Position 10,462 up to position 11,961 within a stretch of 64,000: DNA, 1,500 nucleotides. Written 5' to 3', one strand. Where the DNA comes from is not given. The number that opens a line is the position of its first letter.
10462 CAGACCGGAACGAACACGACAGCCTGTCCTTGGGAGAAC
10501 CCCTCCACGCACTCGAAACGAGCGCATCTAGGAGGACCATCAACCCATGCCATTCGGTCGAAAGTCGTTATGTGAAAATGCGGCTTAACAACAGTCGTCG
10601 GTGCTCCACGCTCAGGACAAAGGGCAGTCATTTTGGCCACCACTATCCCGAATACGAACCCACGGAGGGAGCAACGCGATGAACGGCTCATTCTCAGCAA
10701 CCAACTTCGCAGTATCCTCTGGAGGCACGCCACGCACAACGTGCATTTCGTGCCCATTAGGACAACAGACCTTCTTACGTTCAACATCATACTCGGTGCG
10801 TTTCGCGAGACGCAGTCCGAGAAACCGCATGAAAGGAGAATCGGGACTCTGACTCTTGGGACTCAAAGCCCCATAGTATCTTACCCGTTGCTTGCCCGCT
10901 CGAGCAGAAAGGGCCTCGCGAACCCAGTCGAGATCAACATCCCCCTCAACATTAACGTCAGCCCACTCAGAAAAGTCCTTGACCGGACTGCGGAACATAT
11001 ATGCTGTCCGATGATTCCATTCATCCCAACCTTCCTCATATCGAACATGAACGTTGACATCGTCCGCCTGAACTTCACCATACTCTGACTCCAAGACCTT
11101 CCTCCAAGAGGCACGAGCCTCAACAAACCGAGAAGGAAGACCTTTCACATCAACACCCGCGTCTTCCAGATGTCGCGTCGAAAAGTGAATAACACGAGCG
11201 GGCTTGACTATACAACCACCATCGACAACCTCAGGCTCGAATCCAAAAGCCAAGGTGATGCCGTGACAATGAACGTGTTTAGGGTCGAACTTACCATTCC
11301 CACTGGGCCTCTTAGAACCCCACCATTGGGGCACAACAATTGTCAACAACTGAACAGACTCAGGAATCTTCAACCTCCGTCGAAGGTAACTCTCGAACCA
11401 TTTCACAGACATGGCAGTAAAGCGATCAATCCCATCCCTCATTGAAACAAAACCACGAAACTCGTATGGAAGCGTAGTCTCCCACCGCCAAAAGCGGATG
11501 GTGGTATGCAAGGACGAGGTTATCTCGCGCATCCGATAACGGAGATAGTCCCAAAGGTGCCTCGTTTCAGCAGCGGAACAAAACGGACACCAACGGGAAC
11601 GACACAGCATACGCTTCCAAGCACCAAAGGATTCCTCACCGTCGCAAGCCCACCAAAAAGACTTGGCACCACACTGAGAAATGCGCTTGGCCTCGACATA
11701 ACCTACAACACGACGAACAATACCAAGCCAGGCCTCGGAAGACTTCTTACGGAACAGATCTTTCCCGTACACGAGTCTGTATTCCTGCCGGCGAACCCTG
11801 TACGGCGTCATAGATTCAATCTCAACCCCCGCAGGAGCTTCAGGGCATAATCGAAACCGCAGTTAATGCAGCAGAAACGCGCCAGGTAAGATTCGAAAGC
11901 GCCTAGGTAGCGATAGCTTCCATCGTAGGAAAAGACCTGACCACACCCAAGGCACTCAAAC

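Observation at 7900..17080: About 9 kb AT-rich integrated element (integrase + HUH Rep-like + regulator + defence cargo) inserted between a host SPFH operon and a DUF72 gene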

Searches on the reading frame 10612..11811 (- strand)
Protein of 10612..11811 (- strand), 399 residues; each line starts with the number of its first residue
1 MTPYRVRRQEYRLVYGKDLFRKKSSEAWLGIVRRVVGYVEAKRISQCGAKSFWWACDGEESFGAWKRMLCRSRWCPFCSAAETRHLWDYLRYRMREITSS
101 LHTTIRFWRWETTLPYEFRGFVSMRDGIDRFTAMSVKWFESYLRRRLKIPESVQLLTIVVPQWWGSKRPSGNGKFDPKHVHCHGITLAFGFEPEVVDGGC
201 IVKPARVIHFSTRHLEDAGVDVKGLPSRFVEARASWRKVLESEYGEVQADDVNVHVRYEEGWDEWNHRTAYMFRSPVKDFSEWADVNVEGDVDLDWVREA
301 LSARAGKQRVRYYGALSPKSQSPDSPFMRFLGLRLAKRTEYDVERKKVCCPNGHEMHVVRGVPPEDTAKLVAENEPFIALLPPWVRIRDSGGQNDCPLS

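Call 9: search_protein_families(library=pfam, proteins=[window:10612-11811:-], max_evalue=0.1)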
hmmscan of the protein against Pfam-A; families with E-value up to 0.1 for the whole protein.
window:10612-11811:- (399 aa): 0 families

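Call 11: search_protein_families(library=padloc, proteins=[window:10612-11811:-], max_evalue=0.01)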
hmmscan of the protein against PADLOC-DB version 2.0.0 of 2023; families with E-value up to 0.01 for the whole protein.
window:10612-11811:- (399 aa): 0 families

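Call 12: search_protein_families(library=phrogs, proteins=[window:10612-11811:-], max_evalue=0.01)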
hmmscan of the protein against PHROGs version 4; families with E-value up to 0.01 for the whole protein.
window:10612-11811:- (399 aa): 0 families

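Call 13: search_protein_families(library=ncbifam, proteins=[window:10612-11811:-], max_evalue=0.01)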
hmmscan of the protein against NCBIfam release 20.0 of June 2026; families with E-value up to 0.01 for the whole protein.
window:10612-11811:- (399 aa): 1 family
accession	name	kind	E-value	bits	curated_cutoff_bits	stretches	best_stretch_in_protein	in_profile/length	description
NF033538.2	transpos_IS91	equivalog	0.0069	15.4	125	0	43-123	29-103/356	IS91 family transposase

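Call 17: find_encoding_contigs(protein=window:10612-11811:-, flank=10000, max_places=10)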
Protein window:10612-11811:- (399 aa): 1 contig read that carries it; 1 place shown.
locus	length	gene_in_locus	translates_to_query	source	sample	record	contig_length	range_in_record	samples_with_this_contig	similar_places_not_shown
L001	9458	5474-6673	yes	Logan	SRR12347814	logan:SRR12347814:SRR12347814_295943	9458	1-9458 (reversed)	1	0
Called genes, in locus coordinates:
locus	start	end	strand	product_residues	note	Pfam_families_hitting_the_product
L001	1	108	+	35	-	?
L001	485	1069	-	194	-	-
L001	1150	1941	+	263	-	-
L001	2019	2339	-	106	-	-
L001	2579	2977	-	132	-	-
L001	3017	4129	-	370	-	PF13175:AAA_15, PF13304:AAA_21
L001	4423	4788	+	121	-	-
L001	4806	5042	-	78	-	-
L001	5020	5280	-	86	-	-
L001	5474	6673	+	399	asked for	-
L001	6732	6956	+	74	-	-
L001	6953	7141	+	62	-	-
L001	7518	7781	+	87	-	-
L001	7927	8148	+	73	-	-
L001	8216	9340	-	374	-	-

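Call 20: find_homologous_proteins(query=window:10612-11811:-)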
Query window:10612-11811:- (399 aa): 4 proteins with E <= 0.001 among 1940 candidates.
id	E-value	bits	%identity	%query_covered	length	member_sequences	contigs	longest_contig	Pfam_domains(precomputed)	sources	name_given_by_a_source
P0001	1.8e-281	951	100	100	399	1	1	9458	-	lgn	-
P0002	2.0e-216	737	79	96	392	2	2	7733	-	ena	-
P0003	8.1e-214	729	77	96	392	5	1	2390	-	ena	-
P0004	1.9e-54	204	41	75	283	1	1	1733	-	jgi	jgi:hypothetical protein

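Call 24: find_encoding_contigs(protein=P0002, flank=10000, max_places=10)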
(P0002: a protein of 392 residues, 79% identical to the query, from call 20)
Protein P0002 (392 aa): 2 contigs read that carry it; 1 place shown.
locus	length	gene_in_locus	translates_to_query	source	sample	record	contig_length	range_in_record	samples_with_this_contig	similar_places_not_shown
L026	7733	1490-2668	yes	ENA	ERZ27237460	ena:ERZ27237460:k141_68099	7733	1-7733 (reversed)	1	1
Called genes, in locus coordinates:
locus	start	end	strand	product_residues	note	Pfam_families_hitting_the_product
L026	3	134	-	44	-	?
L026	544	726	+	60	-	-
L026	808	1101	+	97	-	-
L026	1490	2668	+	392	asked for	-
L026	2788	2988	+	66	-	-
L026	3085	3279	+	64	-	-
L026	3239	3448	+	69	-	-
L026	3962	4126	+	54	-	-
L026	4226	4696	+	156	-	PF13240:Zn_Ribbon_1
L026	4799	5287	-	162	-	PF18735:HEPN_RiboL-PSP (weak)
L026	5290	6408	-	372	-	PF03235:GmrSD_N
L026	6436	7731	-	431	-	?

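Call 25: find_encoding_contigs(protein=P0003, flank=10000, max_places=10)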
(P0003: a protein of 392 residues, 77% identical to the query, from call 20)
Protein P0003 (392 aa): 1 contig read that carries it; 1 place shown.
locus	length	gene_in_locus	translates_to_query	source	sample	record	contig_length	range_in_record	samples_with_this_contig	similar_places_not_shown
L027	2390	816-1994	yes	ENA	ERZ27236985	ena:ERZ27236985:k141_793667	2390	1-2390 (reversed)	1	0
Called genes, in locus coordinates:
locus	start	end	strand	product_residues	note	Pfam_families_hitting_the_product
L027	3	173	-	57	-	?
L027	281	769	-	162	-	-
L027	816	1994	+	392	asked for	-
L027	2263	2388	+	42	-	?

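Call 26: find_encoding_contigs(protein=P0004, flank=10000, max_places=10)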
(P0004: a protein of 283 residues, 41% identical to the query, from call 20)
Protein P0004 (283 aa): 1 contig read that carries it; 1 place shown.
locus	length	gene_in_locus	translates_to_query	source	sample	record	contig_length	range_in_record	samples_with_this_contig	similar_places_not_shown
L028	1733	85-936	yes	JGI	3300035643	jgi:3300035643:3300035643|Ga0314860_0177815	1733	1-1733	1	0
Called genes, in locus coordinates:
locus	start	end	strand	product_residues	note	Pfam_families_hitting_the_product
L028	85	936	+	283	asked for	-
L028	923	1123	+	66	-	-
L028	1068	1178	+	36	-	-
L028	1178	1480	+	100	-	-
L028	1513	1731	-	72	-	?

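Call 42: search_protein_representatives(alignment_id=A1)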
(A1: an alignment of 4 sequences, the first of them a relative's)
Query: 4 sequences, 388 profile positions. Proteins with E-value up to 0.001 (for the whole library): 64; up to 1e-10: 40; up to 1e-30: 11. The best 64 are listed.
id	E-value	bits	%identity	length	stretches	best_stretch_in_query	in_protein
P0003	1.6e-243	824.2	-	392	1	1-388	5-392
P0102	1.3e-123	429.3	-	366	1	3-387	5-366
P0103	2.2e-72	260.7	-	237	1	130-377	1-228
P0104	6.9e-67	242.6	-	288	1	95-387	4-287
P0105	6.8e-62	226.2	-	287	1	86-375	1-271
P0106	2.3e-58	214.5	-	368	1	18-367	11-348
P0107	6.2e-58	213.1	-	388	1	16-355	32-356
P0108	5.0e-52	193.7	-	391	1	38-362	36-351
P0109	4.6e-49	183.9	-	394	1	35-381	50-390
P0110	1.1e-43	166.3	-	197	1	6-190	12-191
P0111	1.9e-38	149.0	-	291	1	66-357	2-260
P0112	2.4e-24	102.5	-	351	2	221-356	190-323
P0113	6.1e-23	97.9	-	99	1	1-60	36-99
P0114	2.1e-22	96.1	-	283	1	90-350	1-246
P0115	6.2e-22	94.6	-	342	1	53-351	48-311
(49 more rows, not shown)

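Call 44: search_protein_families(library=pfam, alignment_id=A2, max_evalue=0.05)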
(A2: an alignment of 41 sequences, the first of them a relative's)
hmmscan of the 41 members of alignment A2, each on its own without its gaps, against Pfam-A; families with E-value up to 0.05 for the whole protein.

A. member 1, P0001 (399 aa): 0 families

B. families by the number of members that match (of 41 scanned): 12 families
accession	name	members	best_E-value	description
PF14319.11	Zn_Tnp_IS91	8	1.5e-06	Transposase zinc-binding domain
PF08271.17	Zn_Ribbon_TF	2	0.002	TFIIB zinc-binding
PF23454.1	Zn_ribbon_Brz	2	0.012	Transcriptional regulator Brz zinc beta ribbon domain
PF04986.18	Y2_Tnp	2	0.014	Putative transposase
PF02294.24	7kD_DNA_binding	1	0.0034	7kD DNA-binding domain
PF12172.15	zf-ChsH2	1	0.0062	ChsH2, rubredoxin-like zinc ribbon domain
PF21276.3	ZNF512_C2HC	1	0.0073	Zinc finger protein 512, C2HC zinc finger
PF23451.1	Zn_ribbon_PaaD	1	0.024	PaaD zinc beta ribbon domain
PF19719.4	DUF6213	1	0.03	Family of unknown function (DUF6213)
PF06505.16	XylR_N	1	0.035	Activator of aromatic catabolism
PF05605.18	zf-Di19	1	0.048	Drought induced 19 protein (Di19), zinc-binding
PF13878.12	zf-C2H2_3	1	0.049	zinc-finger of acetyl-transferase ESCO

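Call 45: search_solved_structures(query=A2, max_evalue=10, show_alignments=2)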
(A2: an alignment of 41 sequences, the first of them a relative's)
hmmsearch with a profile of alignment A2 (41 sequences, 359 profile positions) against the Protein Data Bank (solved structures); distinct sequences matched with E-value up to 10: 7.
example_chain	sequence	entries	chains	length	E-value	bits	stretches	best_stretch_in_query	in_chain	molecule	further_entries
3qqc_A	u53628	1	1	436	0.00029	23.2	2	310-343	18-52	DNA-directed RNA polymerase subunit b, DNA-directed RNA polymerase subunit a', DNA-directe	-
5k2m_E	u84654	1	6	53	0.039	16.2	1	314-341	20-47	Probable lysine biosynthesis protein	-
36ro_B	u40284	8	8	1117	0.74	12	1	310-341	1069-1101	DNA-directed RNA polymerase subunit beta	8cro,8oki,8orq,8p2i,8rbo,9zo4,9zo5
2m9y_A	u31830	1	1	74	1.3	11.2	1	36-74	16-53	E3 ubiquitin-protein ligase ARIH1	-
36ro_A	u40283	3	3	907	2.4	10.3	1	289-333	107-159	DNA-directed RNA polymerase subunit Rpo1N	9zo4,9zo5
8cro_A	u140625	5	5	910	2.4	10.3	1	289-333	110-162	DNA-directed RNA polymerase subunit Rpo1N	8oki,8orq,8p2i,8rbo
1wd2_A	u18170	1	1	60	7.3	8.7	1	37-74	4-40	Ariadne-1 protein homolog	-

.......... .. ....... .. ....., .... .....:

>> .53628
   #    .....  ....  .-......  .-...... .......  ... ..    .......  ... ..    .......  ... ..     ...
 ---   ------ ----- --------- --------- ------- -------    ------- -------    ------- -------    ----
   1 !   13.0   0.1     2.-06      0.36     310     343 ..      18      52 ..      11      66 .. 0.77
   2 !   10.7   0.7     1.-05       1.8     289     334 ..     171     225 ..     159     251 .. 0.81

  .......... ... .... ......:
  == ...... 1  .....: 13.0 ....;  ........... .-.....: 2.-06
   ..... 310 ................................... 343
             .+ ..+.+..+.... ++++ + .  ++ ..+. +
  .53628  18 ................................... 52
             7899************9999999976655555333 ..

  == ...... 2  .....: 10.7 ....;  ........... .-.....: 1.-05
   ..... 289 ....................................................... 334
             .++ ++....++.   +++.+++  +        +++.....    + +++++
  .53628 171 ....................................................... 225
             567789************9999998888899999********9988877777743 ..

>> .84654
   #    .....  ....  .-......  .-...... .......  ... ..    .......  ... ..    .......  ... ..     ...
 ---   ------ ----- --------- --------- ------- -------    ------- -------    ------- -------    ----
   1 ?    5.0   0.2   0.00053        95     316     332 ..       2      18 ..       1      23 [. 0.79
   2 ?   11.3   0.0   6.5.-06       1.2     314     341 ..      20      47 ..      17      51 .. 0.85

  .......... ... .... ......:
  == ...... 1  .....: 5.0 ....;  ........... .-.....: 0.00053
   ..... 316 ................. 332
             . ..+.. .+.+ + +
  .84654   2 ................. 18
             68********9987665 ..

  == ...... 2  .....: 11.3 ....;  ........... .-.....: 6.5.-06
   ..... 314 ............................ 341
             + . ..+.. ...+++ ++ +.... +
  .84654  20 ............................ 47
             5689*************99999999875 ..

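Call 53: predict_structure(alignment_id=A2)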
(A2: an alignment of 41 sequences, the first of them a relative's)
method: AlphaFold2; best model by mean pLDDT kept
length: 399 residues; sequences in the alignment: 41
mean_pLDDT: 89.4   pTM: 0.86
mean pLDDT of the five models: 89.4, 89.2, 88.9, 88.5, 87.7
residues with pLDDT >= 90: 288; 70-90: 81; 50-70: 18; < 50: 12
segments of 3 or more residues with pLDDT < 50: 390-399
pLDDT, mean of each block of 10 residues (from residue 1): 60 90 93 96 97 92 93 94 92 95 96 94 84 97 95 98 90 78 97 97 96 75 78 95 95 94 95 94 86 88 82 97 97 94 91 93 97 95 64 38
secondary structure, 60 per line:
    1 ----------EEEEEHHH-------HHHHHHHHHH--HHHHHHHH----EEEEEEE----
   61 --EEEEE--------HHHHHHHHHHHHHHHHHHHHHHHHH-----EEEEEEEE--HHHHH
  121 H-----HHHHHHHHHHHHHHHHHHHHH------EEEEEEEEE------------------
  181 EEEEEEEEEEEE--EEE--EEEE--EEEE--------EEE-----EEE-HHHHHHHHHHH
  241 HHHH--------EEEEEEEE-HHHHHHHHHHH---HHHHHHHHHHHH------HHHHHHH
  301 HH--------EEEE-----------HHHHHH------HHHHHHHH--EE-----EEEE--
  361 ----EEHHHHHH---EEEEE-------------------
elements in order: E11-15 H26-35 H38-45 E50-56 E63-67 H76-100 E106-113 H116-121 H127-147 E154-162 E181-192 E195-197 E200-203 E206-209 E218-220 E226-228 H230-244 E253-260 H262-272 H276-287 H294-302 E311-314 H326-331 H338-345 E355-358 H367-372 E376-380

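Call 75: fold_search(model_id=the predicted structure, library=viral)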
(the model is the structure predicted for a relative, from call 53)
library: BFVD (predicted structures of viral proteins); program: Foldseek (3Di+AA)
matches with E <= 10: 457; with E <= 0.001: 14
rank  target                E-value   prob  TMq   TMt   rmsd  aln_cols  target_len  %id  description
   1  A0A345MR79            5.5e-08  1.00  0.34  0.36  14.9       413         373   12  (no name in the UniProt tables at hand)
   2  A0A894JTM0            6.9e-06  1.00  0.34  0.45   8.4       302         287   13  (no name in the UniProt tables at hand)
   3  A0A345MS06            8.6e-06  1.00  0.35  0.33   9.3       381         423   10  (no name in the UniProt tables at hand)
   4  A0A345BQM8            5.5e-05  1.00  0.34  0.49   8.9       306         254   13  (no name in the UniProt tables at hand)
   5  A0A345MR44            1.5e-04  1.00  0.42  0.42   9.3       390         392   12  (no name in the UniProt tables at hand)
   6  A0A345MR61            2.6e-04  1.00  0.32  0.36  10.1       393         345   12  (no name in the UniProt tables at hand)
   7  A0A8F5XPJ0            2.9e-04  1.00  0.27  0.29  13.4       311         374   13  Replication initiator protein [Microvirus mar38]
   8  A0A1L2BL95            4.5e-04  0.96  0.26  0.28  14.3       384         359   13  (no name in the UniProt tables at hand)
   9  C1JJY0                5.3e-04  0.96  0.29  0.24  11.8       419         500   10  Uncharacterized protein 1 [Halorubrum pleomorphic virus 1]
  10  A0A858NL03            6.2e-04  0.82  0.23  0.26  22.4       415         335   12  (no name in the UniProt tables at hand)
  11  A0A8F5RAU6            6.9e-04  1.00  0.26  0.27   9.5       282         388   12  Replication initiator protein [Microvirus mar5]
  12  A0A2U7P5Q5            6.9e-04  0.97  0.25  0.22  14.9       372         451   13  (no name in the UniProt tables at hand)
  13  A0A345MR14            7.7e-04  1.00  0.30  0.43  14.0       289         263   14  (no name in the UniProt tables at hand)
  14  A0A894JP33            9.1e-04  0.90  0.21  0.16  16.4       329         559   12  (no name in the UniProt tables at hand)
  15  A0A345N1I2            1.0e-03  0.94  0.20  0.27  13.5       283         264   11  (no name in the UniProt tables at hand)
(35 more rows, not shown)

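Call 76: search_dna_similar(query=window:10612-11811:-, collection=plasmids, mode=protein, max_evalue=0.01)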
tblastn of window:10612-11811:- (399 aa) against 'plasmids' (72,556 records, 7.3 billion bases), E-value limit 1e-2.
No match.

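Call 77: search_dna_similar(query=window:10612-11811:-, collection=phages, mode=protein, max_evalue=0.01)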
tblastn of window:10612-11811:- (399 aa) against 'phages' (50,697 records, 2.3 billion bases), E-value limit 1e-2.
No match.

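Call 86: search_protein_families(library=pfam, proteins=[L026:808-1101:+, L026:544-726:+, L027:281-769:-, L026:4799-5287:-, L026:5290-6408:-], max_evalue=0.1)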
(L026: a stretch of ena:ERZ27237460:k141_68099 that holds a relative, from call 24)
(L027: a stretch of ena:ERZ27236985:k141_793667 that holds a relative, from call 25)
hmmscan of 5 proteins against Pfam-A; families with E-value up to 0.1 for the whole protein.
L026:808-1101:+ (97 aa): 0 families

L026:544-726:+ (60 aa): 0 families

L027:281-769:- (162 aa): 3 families
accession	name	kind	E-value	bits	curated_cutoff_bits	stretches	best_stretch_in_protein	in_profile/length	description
PF09855.14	Zn_ribbon_13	-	0.012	16.2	23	0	132-156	26-50/63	Nucleic-acid-binding protein containing Zn-ribbon domain (DUF2082)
PF23718.1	DUF7160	-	0.047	14.2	27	0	107-148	9-45/54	Family of unknown function (DUF7160)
PF12558.13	DUF3744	-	0.062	14.5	22.5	0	6-59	7-55/73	ATP-binding cassette cobalt transporter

L026:4799-5287:- (162 aa): 2 families
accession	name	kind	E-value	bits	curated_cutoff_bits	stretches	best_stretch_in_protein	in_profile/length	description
PF18735.6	HEPN_RiboL-PSP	-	8e-06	26.3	28.4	1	9-131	2-138/191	RiboL-PSP-HEPN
PF20984.2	PT26-6P_helical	-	0.018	15.7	27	1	25-92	14-81/141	PT26-6P, helical domain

L026:5290-6408:- (372 aa): 2 families
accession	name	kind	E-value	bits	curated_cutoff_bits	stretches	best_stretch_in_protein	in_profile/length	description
PF03235.19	GmrSD_N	-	7e-29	101.8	33.2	1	54-198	8-198/199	GmrSD restriction endonuclease, N-terminal domain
PF12812.13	PDZ_1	-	0.084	13.3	28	0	135-169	8-41/78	PDZ-like domain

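Call 90: search_protein_families(library=padloc, proteins=[L026:5290-6408:-, L026:4799-5287:-, L026:4226-4696:+], max_evalue=0.001)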
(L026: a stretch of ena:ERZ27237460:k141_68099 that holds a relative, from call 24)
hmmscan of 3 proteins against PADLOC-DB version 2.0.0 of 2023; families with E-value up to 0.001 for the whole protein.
L026:5290-6408:- (372 aa): 8 families
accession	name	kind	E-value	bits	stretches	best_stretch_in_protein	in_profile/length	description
PDLC03877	NsnA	-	7.2e-64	214.4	1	16-368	22-378/385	-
PDLC04027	PD-T4-2_A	-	1.2e-41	141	1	60-369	54-361/363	-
PDLC03418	REase_II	-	1.9e-11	41.7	1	60-202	34-162/372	Type II restriction enzyme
PDLC04709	PDC-M55C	-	7.6e-06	22.8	1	45-97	15-67/554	-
PDLC04151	HEC-05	-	1.1e-05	22.4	1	40-88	21-69/600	-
PDLC04150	HEC-05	-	9.4e-05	19.4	1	52-94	15-57/583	-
PDLC04155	HEC-06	-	0.00015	18.4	1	46-113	8-83/562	-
PDLC04154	HEC-06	-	0.00029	17.6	0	58-113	23-85/569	-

L026:4799-5287:- (162 aa): 1 family
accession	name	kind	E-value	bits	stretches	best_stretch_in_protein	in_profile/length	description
PDLC00103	GajB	-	0.00076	16.5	1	10-111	271-371/612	UrvD helicase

L026:4226-4696:+ (156 aa): 0 families
